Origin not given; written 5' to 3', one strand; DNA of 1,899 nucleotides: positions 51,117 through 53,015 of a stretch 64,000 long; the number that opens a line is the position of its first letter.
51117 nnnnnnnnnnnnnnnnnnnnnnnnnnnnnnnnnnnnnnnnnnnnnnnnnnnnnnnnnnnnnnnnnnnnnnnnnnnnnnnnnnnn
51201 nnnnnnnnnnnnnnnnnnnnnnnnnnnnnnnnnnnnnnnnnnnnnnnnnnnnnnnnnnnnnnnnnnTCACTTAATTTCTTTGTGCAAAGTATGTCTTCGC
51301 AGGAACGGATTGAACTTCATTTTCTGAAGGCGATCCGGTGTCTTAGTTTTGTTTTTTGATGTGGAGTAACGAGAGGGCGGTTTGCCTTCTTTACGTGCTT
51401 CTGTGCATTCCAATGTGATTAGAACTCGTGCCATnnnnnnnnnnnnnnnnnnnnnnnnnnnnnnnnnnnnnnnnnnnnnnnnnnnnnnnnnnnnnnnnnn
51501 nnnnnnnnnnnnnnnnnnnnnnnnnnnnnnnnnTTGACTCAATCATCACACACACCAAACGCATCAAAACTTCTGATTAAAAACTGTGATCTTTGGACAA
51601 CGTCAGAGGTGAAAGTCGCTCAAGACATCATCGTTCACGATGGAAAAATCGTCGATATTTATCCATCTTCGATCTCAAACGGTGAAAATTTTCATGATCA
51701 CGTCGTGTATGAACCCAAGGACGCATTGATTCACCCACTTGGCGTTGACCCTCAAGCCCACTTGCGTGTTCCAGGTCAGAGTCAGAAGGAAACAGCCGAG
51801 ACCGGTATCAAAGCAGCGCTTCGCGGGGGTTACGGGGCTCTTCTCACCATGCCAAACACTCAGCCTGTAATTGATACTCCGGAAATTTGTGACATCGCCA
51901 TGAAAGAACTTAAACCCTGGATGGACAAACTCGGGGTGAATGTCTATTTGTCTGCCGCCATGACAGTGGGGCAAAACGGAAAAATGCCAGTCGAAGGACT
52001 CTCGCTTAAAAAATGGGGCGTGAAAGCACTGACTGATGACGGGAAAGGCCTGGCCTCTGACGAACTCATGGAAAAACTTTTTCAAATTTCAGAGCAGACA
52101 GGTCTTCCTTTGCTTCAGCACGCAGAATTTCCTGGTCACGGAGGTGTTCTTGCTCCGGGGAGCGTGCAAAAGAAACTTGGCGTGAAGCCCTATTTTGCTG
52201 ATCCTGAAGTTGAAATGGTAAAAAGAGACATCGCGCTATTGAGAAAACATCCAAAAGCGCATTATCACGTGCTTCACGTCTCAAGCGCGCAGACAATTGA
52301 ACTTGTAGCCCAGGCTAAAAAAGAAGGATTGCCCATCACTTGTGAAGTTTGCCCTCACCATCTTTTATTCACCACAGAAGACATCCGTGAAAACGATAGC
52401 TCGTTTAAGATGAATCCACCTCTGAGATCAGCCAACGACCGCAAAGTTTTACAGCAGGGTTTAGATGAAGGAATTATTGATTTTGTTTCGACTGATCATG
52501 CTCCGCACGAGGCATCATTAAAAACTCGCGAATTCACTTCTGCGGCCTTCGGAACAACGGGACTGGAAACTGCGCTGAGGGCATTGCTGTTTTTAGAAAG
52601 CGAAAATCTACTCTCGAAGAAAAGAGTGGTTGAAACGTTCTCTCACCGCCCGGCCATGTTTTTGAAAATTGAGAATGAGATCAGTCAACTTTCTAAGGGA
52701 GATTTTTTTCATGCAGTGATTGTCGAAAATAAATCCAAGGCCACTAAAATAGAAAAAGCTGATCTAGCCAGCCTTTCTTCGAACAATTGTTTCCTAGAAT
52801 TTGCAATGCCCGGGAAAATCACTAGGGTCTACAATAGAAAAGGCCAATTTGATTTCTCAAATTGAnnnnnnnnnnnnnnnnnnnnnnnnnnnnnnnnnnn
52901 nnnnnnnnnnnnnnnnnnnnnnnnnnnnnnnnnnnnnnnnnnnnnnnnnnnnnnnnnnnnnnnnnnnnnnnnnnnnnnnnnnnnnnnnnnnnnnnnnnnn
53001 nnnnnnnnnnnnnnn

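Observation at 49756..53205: Probable zinc-sparing (Zur-type) island: ZIP transporter, L28, RGG-extended S18, Cys-poor L33, PyrC-like paralogue and stand-alone S14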

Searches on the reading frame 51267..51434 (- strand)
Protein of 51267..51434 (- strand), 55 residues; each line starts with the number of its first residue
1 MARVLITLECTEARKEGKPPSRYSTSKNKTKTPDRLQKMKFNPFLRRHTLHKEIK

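Call 3: search_protein_families(library=pfam, proteins=[window:51267-51434:-], max_evalue=0.01)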
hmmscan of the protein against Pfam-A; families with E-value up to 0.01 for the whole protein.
window:51267-51434:- (55 aa): 1 family
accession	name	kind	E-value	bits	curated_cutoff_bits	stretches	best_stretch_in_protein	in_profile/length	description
PF00471.26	Ribosomal_L33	-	2e-18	66.9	25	1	5-55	2-47/47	Ribosomal protein L33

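Call 4: search_protein_families(library=ncbifam, proteins=[window:51267-51434:-], max_evalue=0.01)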
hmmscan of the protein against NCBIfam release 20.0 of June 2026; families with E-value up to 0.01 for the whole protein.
window:51267-51434:- (55 aa): 3 families
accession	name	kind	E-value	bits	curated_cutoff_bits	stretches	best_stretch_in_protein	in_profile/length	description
NF001860.2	PRK00595.1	subfamily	1.7e-22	79.3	50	1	3-55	2-49/49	50S ribosomal protein L33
TIGR01023.1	rpmG_bact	equivalog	1.4e-15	57.3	23.95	1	2-55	6-54/56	50S ribosomal protein L33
NF001764.0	PRK00504.1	subfamily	9.2e-14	51.5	40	1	1-55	1-50/50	50S ribosomal protein L33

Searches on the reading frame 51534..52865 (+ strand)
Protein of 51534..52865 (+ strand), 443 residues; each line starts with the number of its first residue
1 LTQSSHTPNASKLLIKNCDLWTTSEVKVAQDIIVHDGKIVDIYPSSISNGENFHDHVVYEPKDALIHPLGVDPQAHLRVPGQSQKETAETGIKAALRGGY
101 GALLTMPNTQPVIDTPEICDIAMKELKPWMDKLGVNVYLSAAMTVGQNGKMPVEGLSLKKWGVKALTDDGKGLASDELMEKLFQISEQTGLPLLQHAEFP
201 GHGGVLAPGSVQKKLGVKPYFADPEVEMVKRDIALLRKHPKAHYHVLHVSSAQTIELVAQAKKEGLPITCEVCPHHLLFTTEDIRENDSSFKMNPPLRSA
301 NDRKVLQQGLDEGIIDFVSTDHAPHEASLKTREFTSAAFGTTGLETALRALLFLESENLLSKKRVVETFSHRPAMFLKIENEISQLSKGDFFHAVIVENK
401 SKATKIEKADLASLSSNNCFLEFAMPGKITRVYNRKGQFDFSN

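Call 3: search_protein_families(library=pfam, proteins=[window:51534-52865:+], max_evalue=0.01)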
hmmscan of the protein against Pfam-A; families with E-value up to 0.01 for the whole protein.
window:51534-52865:+ (443 aa): 1 family
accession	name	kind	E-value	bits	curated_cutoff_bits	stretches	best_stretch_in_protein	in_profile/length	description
PF01979.26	Amidohydro_1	-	3.2e-13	50.1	25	1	70-417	6-332/345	Amidohydrolase family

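Call 4: search_protein_families(library=ncbifam, proteins=[window:51534-52865:+], max_evalue=0.01)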
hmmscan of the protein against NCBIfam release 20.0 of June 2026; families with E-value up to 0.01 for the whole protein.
window:51534-52865:+ (443 aa): 29 families (the best 25 are shown)
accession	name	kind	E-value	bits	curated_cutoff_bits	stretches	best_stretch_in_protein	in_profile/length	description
NF006837.0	PRK09357.1-2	equivalog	2.3e-87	293.3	575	1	13-428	3-410/428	dihydroorotase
TIGR00857.1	pyrC_multi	subfamily_domain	4.4e-84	282.9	279.05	1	27-433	3-402/412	dihydroorotase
NF006836.0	PRK09357.1-1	equivalog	2.2e-78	263.9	538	1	13-435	4-419/432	dihydroorotase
NF006844.0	PRK09357.2-5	equivalog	1.9e-74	251.2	701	1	11-431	2-411/422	dihydroorotase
NF006841.0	PRK09357.2-2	equivalog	1.2e-72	244.9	640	1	24-402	13-380/421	dihydroorotase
NF006845.0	PRK09357.2-6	equivalog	9.2e-68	228.8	728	1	12-419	2-404/428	dihydroorotase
NF006842.0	PRK09357.2-3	equivalog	9.2e-67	225.6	695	1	34-435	26-433/440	dihydroorotase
NF006839.0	PRK09357.1-4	equivalog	2.2e-65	220.9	576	1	13-431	2-411/422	dihydroorotase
NF006843.0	PRK09357.2-4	equivalog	1.6e-59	201.9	786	1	12-422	2-402/431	dihydroorotase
NF006558.0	PRK09059.1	equivalog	6.4e-59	199.6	645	1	25-433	18-420/430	dihydroorotase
NF005791.0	PRK07627.1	equivalog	1.8e-55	188.7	442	1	15-431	5-413/425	dihydroorotase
NF005614.0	PRK07369.1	equivalog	6.6e-55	186.6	456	1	26-432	18-416/419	dihydroorotase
NF002668.0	PRK02382.1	equivalog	1.1e-48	166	452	2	224-414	204-386/436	dihydroorotase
TIGR03178.1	allantoinase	equivalog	1.7e-48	165.5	357.85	1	13-435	2-420/441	allantoinase AllB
NF005751.0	PRK07575.1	equivalog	3.6e-48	164.1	529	2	230-389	215-370/440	dihydroorotase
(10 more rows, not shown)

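Call 37: find_encoding_contigs(protein=window:51534-52865:+, flank=2000, max_places=6)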
Protein window:51534-52865:+ (443 aa): 1 contig read that carries it; 1 place shown.
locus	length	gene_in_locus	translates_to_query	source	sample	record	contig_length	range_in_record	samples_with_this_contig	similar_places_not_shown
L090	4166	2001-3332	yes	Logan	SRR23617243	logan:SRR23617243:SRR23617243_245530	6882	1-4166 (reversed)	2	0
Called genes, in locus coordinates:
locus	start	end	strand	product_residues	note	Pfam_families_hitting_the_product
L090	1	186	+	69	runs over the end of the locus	-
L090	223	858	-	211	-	PF02535:Zip (weak)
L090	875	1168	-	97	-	PF00830:Ribosomal_L28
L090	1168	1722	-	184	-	PF01084:Ribosomal_S18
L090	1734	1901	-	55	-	PF00471:Ribosomal_L33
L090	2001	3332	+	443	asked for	PF01979:Amidohydro_1, PF12890:DHOase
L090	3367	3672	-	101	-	PF00253:Ribosomal_S14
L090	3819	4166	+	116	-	?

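Call 42: search_solved_structures(query=window:51534-52865:+, show_alignments=3, max_evalue=1e-20)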
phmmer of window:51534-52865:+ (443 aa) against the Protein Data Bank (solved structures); distinct sequences matched with E-value up to 1e-20: 38.
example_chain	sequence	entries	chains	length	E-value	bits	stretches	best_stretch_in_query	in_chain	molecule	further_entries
3gri_A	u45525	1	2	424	4.6e-59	203.7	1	14-427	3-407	Dihydroorotase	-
4yiw_A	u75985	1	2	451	9.6e-58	199.3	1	14-398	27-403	Dihydroorotase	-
3mpg_A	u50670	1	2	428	1.3e-57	198.9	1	25-398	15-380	Dihydroorotase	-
6gde_A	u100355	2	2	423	2e-57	198.3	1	12-387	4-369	Dihydroorotase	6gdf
3d6n_A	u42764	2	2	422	2.1e-57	198.2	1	12-387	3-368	Dihydroorotase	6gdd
1xrf_A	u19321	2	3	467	2.5e-57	198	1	12-386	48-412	Dihydroorotase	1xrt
4bjh_A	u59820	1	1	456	1.3e-54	189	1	12-387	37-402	DIHYDROOROTASE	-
2z00_A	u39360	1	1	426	9.1e-53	183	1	26-378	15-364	Dihydroorotase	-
7uof_A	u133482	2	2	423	1.9e-27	99.6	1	14-401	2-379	Dihydroorotase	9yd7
6hg3_A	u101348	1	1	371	4.7e-27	98.3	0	241-379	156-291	CAD protein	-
6hg1_A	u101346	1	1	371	5.2e-27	98.1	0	240-379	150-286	CAD protein,Dihydroorotase,CAD protein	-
6hg2_A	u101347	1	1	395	5.9e-27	97.9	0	241-379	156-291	CAD protein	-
2gwn_A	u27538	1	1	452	8.9e-27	97.3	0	236-407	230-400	dihydroorotase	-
3e74_A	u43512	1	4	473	1.3e-25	93.5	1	13-350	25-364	Allantoinase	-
8hfd_A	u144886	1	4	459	2.7e-25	92.4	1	13-350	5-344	Allantoinase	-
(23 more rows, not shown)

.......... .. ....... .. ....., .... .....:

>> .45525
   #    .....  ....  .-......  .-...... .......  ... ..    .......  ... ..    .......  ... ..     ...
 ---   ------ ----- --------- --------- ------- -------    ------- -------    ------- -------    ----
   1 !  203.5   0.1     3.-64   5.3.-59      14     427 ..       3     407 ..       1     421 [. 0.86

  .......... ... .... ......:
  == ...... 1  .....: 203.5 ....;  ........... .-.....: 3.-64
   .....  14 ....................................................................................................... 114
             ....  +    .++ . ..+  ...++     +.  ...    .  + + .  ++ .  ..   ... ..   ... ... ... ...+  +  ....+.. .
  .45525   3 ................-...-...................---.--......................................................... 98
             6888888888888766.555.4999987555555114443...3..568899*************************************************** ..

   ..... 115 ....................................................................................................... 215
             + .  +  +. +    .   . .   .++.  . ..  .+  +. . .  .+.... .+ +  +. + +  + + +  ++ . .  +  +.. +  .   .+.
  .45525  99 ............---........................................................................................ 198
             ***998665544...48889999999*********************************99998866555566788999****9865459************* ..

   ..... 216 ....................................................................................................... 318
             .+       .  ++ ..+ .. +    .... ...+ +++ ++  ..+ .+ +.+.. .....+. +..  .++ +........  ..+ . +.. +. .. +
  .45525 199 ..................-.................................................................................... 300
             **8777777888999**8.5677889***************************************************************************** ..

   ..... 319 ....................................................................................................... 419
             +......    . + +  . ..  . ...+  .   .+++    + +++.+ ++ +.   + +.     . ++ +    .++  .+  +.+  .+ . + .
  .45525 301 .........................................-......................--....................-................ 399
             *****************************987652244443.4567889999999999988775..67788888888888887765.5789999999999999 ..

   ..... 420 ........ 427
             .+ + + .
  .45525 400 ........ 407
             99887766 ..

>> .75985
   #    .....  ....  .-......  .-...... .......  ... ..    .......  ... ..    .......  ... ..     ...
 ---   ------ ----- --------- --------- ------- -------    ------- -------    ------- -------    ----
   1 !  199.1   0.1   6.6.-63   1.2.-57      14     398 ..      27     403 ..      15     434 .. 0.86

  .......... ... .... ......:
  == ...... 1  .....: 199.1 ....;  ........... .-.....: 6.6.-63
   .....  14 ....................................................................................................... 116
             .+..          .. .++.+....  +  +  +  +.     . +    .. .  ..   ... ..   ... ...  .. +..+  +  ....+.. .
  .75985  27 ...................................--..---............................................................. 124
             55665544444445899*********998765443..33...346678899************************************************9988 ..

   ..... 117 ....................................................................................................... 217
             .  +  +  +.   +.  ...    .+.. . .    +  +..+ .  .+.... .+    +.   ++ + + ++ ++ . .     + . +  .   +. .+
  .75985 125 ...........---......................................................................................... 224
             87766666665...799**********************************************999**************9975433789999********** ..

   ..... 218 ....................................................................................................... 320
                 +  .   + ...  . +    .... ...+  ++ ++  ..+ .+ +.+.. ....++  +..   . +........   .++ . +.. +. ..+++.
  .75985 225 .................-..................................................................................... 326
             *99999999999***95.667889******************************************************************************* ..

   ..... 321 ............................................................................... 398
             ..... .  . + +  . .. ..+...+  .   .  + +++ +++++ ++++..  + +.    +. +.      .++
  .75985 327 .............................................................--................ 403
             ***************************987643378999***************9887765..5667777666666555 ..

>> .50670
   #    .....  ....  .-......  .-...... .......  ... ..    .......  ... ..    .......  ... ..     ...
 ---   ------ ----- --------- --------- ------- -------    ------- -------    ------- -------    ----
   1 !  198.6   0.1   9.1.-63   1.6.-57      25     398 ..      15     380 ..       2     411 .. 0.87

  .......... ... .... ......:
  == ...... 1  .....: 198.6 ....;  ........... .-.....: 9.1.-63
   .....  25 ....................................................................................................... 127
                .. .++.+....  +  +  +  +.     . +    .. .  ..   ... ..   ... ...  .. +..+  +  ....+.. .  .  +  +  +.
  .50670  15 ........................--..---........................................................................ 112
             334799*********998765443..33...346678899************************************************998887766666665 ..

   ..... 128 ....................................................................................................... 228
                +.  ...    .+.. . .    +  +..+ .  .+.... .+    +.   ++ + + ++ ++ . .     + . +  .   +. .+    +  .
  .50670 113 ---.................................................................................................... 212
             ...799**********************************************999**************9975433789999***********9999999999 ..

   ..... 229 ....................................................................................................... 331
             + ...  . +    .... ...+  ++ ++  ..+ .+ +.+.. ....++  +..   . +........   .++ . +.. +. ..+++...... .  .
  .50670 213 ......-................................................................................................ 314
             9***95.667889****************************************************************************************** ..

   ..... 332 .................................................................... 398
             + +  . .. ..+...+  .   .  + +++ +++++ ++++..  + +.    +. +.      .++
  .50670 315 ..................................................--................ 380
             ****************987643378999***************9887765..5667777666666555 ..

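Call 47: search_protein_representatives(protein=window:51534-52865:+)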
Query: 443 residues. Proteins with E-value up to 0.001 (for the whole library): 13677; up to 1e-10: 7040; up to 1e-30: 1293. The best 150 are listed.
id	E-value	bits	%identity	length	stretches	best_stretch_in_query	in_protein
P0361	1.5e-297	1002.6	100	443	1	1-443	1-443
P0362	3.7e-123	428.1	49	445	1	15-441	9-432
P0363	2.2e-119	415.7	48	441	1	10-431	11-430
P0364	1.0e-109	383.8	49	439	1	60-439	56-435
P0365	2.0e-106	372.9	45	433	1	13-441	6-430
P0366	2.4e-97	343.0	43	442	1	6-430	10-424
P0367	6.1e-97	341.7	40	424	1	13-433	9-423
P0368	3.2e-95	336.0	51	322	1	11-328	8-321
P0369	2.4e-89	316.7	52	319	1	132-432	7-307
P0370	4.5e-87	309.2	47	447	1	61-429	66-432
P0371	3.2e-82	293.2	51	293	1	150-441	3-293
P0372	7.7e-76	272.2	53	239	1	106-335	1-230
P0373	4.1e-72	259.9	41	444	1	61-430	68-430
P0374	1.1e-71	258.5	39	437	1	11-424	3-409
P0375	3.3e-70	253.6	51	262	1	14-266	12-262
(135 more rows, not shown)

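Call 64: find_related_loci(query=A2, collection=metagenome_contigs, flank=8000)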
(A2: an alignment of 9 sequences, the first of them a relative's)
Query A2 (443 aa) in metagenome_contigs; peptide patterns used: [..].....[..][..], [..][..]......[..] (x = any residue, [..] = any of these).
600 stretches matched a pattern (row limit reached: there are more); 598 encode a relative of the query (tblastn E <= 1e-3); the best 80 are kept; 80 distinct loci.
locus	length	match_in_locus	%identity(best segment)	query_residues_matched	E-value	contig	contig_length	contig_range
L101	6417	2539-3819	45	11-441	5e-115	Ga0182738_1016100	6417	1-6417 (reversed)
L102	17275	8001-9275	36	9-442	9e-73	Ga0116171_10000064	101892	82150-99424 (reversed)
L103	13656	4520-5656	38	9-391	5e-72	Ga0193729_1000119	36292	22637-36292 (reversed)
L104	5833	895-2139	36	13-435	6e-68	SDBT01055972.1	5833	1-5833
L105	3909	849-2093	36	10-429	2e-67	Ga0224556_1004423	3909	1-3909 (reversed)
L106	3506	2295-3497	35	12-420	5e-67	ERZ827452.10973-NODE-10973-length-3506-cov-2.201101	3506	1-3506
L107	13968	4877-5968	38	13-381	2e-66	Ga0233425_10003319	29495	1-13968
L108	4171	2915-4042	36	13-391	3e-66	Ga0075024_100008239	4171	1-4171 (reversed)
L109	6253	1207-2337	37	13-391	3e-66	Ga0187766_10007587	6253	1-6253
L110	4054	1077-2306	35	12-429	2e-65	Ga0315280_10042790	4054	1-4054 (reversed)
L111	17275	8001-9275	34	13-429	3e-65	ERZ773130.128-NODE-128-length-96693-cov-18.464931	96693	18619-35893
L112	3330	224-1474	34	8-429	2e-65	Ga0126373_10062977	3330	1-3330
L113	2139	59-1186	37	13-391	9e-67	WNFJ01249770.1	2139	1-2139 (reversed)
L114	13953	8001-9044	38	26-377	4e-65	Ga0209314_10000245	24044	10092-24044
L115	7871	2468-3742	35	2-429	3e-65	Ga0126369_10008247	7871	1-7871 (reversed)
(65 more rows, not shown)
